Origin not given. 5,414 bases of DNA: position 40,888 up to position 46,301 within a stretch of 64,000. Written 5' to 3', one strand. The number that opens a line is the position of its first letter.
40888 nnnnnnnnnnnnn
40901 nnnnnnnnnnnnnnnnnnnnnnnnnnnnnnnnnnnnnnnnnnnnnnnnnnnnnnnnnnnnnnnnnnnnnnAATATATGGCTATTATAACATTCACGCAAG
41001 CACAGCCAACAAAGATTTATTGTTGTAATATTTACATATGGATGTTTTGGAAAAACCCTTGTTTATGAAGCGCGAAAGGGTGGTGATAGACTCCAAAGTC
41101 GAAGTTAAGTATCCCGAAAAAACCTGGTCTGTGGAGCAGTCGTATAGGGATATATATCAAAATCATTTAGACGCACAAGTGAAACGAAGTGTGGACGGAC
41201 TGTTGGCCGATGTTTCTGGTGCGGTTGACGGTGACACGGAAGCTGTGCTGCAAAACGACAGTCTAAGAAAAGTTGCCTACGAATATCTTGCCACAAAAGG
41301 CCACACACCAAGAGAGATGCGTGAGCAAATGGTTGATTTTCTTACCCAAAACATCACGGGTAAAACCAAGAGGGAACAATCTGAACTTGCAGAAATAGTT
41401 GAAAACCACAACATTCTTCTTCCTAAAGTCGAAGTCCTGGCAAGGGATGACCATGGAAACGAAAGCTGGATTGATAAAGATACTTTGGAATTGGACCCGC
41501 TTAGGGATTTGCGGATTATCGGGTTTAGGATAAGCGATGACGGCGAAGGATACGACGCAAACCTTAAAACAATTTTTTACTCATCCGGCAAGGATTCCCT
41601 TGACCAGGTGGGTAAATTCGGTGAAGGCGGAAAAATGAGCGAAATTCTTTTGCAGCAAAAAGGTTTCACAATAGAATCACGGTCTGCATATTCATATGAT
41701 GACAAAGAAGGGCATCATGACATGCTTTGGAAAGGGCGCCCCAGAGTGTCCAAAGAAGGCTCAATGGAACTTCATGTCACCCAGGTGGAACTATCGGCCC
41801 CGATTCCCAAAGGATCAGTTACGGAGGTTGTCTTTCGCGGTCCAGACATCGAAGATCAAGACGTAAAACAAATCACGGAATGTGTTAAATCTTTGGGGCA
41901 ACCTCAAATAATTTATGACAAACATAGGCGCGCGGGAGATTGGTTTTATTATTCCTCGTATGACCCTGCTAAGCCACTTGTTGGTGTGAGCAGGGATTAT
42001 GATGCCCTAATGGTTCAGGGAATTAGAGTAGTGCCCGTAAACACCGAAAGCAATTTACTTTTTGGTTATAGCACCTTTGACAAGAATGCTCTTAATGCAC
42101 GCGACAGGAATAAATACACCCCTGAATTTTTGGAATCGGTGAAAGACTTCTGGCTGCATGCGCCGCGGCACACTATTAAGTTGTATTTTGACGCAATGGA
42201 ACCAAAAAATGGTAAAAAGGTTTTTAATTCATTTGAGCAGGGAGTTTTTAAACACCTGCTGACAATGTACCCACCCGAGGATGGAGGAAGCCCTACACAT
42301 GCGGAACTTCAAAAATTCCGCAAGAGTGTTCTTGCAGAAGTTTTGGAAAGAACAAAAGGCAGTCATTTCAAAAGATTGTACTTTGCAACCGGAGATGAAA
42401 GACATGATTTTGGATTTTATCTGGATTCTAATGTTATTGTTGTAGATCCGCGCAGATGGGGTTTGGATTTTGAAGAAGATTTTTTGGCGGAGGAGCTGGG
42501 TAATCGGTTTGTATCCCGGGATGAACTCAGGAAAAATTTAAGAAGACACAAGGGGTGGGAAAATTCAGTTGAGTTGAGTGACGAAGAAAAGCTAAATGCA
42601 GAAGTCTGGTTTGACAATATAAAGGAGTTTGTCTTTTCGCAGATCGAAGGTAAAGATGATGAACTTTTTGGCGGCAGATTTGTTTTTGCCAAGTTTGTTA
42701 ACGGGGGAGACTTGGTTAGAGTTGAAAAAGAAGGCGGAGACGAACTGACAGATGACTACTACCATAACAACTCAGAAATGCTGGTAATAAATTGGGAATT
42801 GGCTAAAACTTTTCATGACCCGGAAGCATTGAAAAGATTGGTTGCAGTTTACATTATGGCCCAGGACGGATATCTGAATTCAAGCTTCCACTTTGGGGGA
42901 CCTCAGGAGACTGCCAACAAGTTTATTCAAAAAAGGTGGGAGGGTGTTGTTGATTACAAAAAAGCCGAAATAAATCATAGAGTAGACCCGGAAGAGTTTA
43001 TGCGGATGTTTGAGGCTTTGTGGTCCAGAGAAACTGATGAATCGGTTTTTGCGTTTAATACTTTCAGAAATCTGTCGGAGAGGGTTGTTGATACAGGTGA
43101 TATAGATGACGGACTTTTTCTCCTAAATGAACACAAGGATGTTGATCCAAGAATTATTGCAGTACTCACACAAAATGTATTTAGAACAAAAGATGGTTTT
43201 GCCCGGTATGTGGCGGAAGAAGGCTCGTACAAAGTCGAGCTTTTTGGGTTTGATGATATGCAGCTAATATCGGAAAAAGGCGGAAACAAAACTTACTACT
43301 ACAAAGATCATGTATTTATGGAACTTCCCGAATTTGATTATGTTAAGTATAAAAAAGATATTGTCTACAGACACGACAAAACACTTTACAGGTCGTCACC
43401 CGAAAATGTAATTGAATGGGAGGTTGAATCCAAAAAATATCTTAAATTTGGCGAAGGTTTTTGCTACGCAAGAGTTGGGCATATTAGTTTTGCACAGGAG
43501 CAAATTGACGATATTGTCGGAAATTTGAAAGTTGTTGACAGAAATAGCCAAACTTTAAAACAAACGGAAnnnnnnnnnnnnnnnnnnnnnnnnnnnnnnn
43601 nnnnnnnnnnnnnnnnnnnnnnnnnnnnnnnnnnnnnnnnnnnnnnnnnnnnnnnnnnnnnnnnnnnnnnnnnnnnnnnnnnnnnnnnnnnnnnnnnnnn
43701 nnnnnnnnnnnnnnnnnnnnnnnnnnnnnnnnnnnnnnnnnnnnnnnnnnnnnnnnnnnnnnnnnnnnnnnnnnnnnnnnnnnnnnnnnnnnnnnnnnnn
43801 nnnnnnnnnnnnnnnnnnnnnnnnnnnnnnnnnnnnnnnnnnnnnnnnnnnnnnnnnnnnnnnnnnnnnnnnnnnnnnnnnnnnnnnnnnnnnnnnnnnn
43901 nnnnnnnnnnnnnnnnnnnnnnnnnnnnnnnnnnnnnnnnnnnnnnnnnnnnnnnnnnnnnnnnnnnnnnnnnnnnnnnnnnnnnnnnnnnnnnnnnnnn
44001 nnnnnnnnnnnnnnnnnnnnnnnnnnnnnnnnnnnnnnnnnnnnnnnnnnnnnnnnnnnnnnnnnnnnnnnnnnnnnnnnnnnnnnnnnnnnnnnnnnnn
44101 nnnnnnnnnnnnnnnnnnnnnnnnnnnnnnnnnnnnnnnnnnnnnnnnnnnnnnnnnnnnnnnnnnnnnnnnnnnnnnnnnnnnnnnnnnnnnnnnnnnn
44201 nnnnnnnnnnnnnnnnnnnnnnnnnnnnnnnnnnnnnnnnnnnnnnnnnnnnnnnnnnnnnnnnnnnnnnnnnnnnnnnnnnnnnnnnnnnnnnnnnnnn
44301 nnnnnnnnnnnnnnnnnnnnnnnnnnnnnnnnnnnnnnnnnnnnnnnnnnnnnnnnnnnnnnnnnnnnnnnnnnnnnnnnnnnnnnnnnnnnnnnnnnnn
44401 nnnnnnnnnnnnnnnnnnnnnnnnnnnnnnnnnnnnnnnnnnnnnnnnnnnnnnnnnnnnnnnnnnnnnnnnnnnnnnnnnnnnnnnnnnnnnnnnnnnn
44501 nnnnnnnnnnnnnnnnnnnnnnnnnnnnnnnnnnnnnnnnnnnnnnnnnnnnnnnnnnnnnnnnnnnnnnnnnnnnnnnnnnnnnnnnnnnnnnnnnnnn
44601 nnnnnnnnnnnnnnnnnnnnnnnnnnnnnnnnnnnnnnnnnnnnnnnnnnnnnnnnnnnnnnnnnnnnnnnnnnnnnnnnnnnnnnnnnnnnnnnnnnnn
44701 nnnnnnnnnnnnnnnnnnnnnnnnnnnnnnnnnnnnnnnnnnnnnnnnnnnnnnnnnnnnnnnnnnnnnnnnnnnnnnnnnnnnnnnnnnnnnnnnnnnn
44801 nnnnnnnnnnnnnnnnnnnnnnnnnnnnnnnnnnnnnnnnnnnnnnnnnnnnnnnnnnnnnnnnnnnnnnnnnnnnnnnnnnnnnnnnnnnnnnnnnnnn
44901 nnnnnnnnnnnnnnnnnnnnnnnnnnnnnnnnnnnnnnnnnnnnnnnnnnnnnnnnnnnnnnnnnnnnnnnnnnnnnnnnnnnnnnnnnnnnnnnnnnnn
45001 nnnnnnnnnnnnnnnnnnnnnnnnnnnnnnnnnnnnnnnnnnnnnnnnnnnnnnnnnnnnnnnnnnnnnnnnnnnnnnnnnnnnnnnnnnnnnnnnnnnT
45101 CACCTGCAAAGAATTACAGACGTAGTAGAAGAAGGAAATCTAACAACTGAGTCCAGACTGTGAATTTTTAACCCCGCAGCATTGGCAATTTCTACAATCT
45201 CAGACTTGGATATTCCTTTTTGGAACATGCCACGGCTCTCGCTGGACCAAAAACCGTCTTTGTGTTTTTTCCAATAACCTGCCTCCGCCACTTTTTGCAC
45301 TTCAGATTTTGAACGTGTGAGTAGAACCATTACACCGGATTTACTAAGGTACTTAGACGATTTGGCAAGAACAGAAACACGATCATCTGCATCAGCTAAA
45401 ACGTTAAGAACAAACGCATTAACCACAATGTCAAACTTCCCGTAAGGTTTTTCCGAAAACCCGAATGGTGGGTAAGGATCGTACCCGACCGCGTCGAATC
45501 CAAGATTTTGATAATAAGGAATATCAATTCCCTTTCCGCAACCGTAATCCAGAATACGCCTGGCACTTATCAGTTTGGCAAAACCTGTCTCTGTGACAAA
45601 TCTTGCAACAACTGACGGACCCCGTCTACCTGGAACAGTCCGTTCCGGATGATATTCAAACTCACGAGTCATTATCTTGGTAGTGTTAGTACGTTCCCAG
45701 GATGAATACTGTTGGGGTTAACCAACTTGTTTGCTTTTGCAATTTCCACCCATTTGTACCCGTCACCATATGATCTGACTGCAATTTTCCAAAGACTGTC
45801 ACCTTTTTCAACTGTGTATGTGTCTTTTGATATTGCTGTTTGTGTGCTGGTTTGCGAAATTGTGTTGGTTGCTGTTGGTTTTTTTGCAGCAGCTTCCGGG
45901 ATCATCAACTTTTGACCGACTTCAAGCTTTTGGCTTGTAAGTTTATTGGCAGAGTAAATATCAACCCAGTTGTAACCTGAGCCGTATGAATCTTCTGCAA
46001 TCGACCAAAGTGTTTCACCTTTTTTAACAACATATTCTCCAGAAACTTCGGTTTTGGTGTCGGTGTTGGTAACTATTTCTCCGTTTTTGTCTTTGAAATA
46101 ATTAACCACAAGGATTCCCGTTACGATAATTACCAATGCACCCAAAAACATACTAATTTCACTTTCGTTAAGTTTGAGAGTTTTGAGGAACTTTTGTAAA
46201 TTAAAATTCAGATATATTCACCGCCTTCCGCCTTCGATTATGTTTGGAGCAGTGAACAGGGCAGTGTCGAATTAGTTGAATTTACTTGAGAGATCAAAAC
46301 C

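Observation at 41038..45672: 1370-aa protein with two tandem degenerate GHKL ATPase modules and a C-terminal HExxH motif, convergent with a SAM methyltransferase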

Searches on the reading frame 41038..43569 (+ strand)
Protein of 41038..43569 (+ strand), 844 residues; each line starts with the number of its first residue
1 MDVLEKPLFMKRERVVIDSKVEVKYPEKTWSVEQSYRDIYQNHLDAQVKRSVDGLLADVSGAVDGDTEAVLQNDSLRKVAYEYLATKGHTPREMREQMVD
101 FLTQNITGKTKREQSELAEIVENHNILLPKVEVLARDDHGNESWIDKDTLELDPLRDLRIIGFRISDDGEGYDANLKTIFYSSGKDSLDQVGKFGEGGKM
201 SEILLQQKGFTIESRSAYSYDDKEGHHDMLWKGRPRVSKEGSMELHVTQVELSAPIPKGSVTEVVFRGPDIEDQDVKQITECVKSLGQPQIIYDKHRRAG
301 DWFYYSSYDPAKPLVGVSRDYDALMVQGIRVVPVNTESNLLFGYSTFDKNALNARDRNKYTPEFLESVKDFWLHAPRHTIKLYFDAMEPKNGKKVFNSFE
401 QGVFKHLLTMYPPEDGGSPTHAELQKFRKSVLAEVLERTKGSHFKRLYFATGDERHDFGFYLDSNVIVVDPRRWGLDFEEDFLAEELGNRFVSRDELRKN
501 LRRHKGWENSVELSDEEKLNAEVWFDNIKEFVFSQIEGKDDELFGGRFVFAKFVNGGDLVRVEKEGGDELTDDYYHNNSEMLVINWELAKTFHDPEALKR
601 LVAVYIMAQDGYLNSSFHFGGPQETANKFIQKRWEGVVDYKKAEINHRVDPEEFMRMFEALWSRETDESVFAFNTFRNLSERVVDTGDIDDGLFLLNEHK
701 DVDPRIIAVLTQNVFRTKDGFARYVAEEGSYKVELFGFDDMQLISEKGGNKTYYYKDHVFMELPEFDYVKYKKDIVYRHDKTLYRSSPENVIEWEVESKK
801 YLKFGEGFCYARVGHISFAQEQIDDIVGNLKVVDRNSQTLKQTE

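Call 50: predict_structure(alignment_id=A5)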
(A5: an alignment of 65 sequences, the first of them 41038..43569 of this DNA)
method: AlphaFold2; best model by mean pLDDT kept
length: 844 residues; sequences in the alignment: 65
mean_pLDDT: 85.8   pTM: 0.67
mean pLDDT of the five models: 85.8, 85.7, 85.0, 84.3, 83.4
residues with pLDDT >= 90: 486; 70-90: 239; 50-70: 80; < 50: 39
segments of 3 or more residues with pLDDT < 50: 1-3, 507-509, 539-546, 566-578, 611-616, 840-844
pLDDT, mean of each block of 10 residues (from residue 1): 62 93 87 94 95 97 96 96 92 94 91 90 96 96 95 92 97 87 70 83 95 96 95 94 94 93 95 95 87 75 87 93 90 80 93 78 95 95 88 77 95 89 96 96 92 66 84 91 95 83 56 80 89 67 52 87 60 47 90 93 80 52 74 63 65 74 78 89 92 91 86 94 94 95 90 95 90 91 89 90 92 90 90 69 40
secondary structure, 60 per line:
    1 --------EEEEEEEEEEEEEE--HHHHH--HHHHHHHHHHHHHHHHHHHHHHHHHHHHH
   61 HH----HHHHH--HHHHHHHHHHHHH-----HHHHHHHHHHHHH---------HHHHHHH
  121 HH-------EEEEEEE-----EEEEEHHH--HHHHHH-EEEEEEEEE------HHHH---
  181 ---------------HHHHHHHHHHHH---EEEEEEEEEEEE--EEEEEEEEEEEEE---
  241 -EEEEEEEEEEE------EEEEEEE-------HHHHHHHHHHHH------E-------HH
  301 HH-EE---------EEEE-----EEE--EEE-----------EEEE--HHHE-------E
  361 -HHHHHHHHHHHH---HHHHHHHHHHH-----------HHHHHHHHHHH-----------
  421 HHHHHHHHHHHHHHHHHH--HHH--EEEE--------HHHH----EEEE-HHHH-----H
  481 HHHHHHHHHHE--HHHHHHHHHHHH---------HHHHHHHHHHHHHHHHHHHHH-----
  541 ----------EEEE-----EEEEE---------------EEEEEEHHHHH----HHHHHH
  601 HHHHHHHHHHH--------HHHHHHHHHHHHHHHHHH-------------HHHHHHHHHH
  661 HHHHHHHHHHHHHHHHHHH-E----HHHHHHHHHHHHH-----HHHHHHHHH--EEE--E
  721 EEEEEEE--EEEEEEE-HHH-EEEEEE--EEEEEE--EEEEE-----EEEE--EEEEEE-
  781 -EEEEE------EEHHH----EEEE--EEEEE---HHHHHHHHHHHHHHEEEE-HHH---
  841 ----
elements in order (helices of 4 or more, strands of 3 or more residues): E9-22 H25-29 H32-62 H67-71 H74-86 H92-104 H114-122 E130-136 E142-146 H152-157 E159-167 H174-177 H196-207 E211-222 E225-237 E242-252 E259-265 H273-284 H299-302 E315-318 E324-326 E329-331 E343-346 H362-373 H377-387 H399-409 H421-438 E446-449 H458-461 E466-469 H471-474 H480-490 H494-505 H515-535 E551-554 E560-564 E580-585 H586-590 H595-611 H620-637 H651-679 H686-698 H704-712 E715-717 E720-727 E730-736 E742-747 E750-755 E758-762 E768-771 E774-779 E782-786 E802-805 E808-812 H816-829 E830-833
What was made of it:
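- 41080..42162 (+): Module 1 (aa 15-375): N-terminal beta-hairpin, GHKL ATP-binding domain and a small beta-rich second domain that ends in the invariant RDR motif (aa 355-357). Model B has pLDDT 85.8 (call 50).
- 42163..43179 (+): Linker and middle region (aa 376-714): mostly helical, with a three-strand plus helix element around aa 551-611. Possibly a degenerate zincin-like fold without HExxH. Q623 is kept in 63 of 65 relatives. Secondary structure in call 50.
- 43180..43569 (+): Beta-rich domain (aa 715-844) of unknown function. call 50 (pLDDT about 90); no specific fold match identified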

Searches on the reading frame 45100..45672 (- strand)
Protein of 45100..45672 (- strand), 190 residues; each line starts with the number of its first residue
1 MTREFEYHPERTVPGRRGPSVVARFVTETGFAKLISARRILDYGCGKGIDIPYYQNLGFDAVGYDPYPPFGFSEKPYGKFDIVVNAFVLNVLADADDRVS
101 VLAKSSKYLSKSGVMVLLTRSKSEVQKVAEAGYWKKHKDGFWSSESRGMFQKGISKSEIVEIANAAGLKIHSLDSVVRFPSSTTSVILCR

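Call 3: search_protein_families(library=pfam, proteins=[window:45100-45672:-], max_evalue=1)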
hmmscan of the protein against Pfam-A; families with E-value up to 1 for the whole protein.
window:45100-45672:- (190 aa): 8 families
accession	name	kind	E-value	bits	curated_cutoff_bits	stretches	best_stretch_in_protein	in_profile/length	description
PF13489.12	Methyltransf_23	-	6.7e-13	49.1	27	1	22-172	9-163/164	Methyltransferase domain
PF08241.18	Methyltransf_11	-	0.00025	22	21.2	0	78-116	59-94/95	Methyltransferase domain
PF13847.12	Methyltransf_31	-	0.00095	19.3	27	1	78-126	73-119/145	Methyltransferase domain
PF08242.18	Methyltransf_12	-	0.0011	20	30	1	75-114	62-97/98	Methyltransferase domain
PF13649.12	Methyltransf_25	-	0.0031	18.6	27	0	40-67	1-30/97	Methyltransferase domain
PF03848.20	TehB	-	0.025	14.5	20.4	1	32-65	26-59/193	Tellurite resistance protein TehB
PF11968.14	Bmt2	-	0.033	14.5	20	1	78-114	105-141/221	25S rRNA (adenine(2142)-N(1))-methyltransferase, Bmt2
PF11253.13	DUF3052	-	0.16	12.3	22.7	0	83-129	45-91/125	Protein of unknown function (DUF3052)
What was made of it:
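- Checked: Methyltransferase: ORF 45100..45672 (-), 190 aa, is a class I methyltransferase (Pfam Methyltransf_23, E 6.7e-13; call 3).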

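Call 4: search_protein_families(library=padloc, proteins=[window:45100-45672:-], max_evalue=1)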
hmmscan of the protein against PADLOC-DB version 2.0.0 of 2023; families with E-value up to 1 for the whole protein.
window:45100-45672:- (190 aa): 1 family
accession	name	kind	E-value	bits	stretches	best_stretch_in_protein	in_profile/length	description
PDLC04134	mad2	-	0.00073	16.5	1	78-124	356-401/492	mads_2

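Call 5: search_protein_families(library=ncbifam, proteins=[window:45100-45672:-], max_evalue=1)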
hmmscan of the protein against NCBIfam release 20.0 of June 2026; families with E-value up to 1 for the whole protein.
window:45100-45672:- (190 aa): 10 families
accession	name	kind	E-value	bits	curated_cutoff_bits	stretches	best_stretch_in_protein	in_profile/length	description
TIGR04096.1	dnd_rel_methyl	subfamily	3.6e-13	49.1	150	1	34-159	27-142/478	DNA phosphorothioation-associated putative methyltransferase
NF045667.1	MTase_DVU1556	equivalog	5e-05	22.9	155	1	31-69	17-56/213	DVU_1556 family methyltransferase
NF043040.1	corrin_prot_MT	hypoth_equivalog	0.011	15.2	180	1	76-118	107-148/216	corrinoid protein-associated methyltransferase CpaM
TIGR01983.1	UbiG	equivalog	0.013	14.8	102.95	0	74-173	111-205/228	bifunctional 2-polyprenyl-6-hydroxyphenol methylase/3-demethylubiquinol 3-O-methyltransferase UbiG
NF008992.0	PRK12335.1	equivalog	0.033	13.3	303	1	32-65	118-151/289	SAM-dependent methyltransferase TehB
TIGR00477.1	tehB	equivalog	0.065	12.5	219.5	1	32-65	69-102/238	tellurite resistance methyltransferase TehB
NF008405.0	PRK11207.1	equivalog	0.088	12.2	218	1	32-66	26-60/198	tellurite resistance methyltransferase TehB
NF006352.0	PRK08577.1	equivalog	0.12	12.5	140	1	89-127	57-94/136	hypothetical protein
TIGR00406.1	prmA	equivalog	0.14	11.6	183.15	0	77-118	223-264/288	50S ribosomal protein L11 methyltransferase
NF040539.1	AST_met_ArsM_2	exception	0.15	11.8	240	0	78-116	127-162/262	putative arsinothricin biosynthesis methyltransferase ArsM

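Call 68: find_homologous_proteins(query=window:45100-45672:-, max_evalue=0.00001)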
Query window:45100-45672:- (190 aa): 13 proteins with E <= 0.00001 among 131 candidates.
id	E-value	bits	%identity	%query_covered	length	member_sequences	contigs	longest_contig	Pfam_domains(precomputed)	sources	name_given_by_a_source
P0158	6.8e-122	422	100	100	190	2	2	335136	PF13489.13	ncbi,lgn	-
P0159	3.4e-103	361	85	100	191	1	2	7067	PF13489.13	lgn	-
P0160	2.0e-74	268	58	100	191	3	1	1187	PF13489.13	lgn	-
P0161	1.6e-67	245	55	99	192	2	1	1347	PF13489.13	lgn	-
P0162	5.8e-66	240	55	99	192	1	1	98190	PF13489.13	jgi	jgi:SAM-dependent methyltransferase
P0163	3.0e-37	146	43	85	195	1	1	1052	PF13489.13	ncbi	-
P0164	2.8e-32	130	42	84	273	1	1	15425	PF13489.13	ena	-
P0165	8.5e-32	129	43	84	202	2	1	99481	PF13489.13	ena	-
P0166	1.0e-31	128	40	94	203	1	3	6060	PF13489.13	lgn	-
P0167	6.1e-27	113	48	69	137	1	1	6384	PF13489.13,PF08242.19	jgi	jgi:SAM-dependent methyltransferase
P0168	4.9e-19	87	42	63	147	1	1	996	PF13489.13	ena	-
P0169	2.4e-17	82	34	95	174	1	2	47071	PF13489.13,PF08242.19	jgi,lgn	jgi:DNA phosphorothioation-associated putative methyltransferase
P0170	3.4e-10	58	48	34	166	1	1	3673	-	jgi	jgi:hypothetical protein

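Call 70: find_encoding_contigs(protein=P0159, flank=7000, max_places=2)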
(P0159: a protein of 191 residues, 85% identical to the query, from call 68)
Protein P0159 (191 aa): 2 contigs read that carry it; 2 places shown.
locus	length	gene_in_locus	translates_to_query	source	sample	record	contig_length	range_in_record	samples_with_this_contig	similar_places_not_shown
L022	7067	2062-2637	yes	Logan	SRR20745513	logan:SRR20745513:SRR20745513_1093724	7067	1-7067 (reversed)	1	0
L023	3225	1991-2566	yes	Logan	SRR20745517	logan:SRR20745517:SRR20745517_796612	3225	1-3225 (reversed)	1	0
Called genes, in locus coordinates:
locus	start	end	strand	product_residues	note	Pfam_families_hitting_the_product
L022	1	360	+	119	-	?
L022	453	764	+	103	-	-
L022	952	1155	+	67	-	-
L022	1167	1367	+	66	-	-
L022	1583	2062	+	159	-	PF23472:LysM2_CERK1_LYK3_4_5 (faint), PF01476:LysM, PF23457:LysM2_NFP (faint), PF23473:LysM3_LYK4_5 (faint), PF01476:LysM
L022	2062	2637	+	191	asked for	PF13489:Methyltransf_23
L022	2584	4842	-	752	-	-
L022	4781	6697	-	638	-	-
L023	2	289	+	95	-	?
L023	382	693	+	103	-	-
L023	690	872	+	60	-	-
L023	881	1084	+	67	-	-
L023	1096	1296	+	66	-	-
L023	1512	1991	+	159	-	PF23472:LysM2_CERK1_LYK3_4_5 (faint), PF01476:LysM, PF23457:LysM2_NFP (faint), PF23473:LysM3_LYK4_5 (faint), PF01476:LysM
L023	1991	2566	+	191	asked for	PF13489:Methyltransf_23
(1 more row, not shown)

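Call 71: find_encoding_contigs(protein=P0162, flank=7000, max_places=2)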
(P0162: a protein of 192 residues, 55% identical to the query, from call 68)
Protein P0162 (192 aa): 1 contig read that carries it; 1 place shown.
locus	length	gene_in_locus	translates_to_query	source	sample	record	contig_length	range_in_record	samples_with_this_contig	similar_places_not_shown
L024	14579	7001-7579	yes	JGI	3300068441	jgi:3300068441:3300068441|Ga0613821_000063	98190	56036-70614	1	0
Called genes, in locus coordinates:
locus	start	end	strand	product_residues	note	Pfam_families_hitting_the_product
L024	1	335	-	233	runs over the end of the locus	PF14359:DUF4406 (faint)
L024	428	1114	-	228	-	PF13181:TPR_8 (faint)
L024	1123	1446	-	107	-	-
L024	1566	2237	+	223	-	PF00702:Hydrolase, PF13419:HAD_2, PF13242:Hydrolase_like (weak)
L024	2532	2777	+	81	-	-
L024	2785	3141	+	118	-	-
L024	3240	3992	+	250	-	PF01186:Lysyl_oxidase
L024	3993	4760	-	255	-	-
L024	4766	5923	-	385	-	PF13529:Peptidase_C39_2, PF00515:TPR_1 (faint), PF07719:TPR_2 (faint), PF13181:TPR_8 (faint)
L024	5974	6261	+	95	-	-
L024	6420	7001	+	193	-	PF01476:LysM, PF23457:LysM2_NFP (faint), PF01476:LysM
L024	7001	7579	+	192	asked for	PF13489:Methyltransf_23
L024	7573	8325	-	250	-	-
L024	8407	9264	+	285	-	-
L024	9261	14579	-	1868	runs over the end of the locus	-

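Call 99: search_protein_families(library=phrogs, proteins=[window:45100-45672:-], max_evalue=0.01)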
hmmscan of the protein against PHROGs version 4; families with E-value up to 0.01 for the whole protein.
window:45100-45672:- (190 aa): 2 families
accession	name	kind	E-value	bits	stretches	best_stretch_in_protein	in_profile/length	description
phrog_5475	-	unknown function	0.00015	21.7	0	75-171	294-400/458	-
phrog_24759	-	other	0.00092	20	1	31-124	51-157/204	methyltransferase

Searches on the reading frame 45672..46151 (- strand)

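Call 3: search_protein_families(library=pfam, proteins=[window:45672-46151:-], max_evalue=1)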
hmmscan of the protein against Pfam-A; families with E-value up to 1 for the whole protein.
window:45672-46151:- (159 aa): 11 families
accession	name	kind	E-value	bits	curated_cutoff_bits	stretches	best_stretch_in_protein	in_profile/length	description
PF01476.26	LysM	-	3.9e-27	94.4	20.9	2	40-85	1-43/43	LysM domain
PF23457.1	LysM2_NFP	-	1.8e-09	38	36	2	111-158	7-54/56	NFP LysM2 domain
PF23472.1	LysM2_CERK1_LYK3_4_5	-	1.2e-06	28.8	27.4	1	39-85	7-54/56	LYK3/4/5 LysM2 domain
PF23473.1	LysM3_LYK4_5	-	1.6e-05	25.3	29.3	2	111-151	4-40/48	LYK4/5 LysM3 domain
PF05592.18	Bac_rhamnosid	-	0.014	15.7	22.2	1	96-150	44-97/102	Bacterial alpha-L-rhamnosidase concanavalin-like domain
PF06199.17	Phage_tail_2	-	0.048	14.2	23.8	1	86-129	12-56/132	Phage tail tube protein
PF05489.18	Phage_tail_X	-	0.11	12.5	22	0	112-137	4-28/60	Phage Tail Protein X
PF06136.19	SOK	-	0.12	13.2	24.3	0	124-147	54-76/89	SOSEKI protein DIX-like domain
PF23446.1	LysM1_NFP_LYK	-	0.19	13.1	36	0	64-85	31-54/60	NFP/LYK LysM1 domain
PF02419.22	PsbL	-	0.22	12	33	1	1-19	17-35/37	PsbL protein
PF15409.12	PH_8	-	0.33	11.7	30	0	98-138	45-85/89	Pleckstrin homology domain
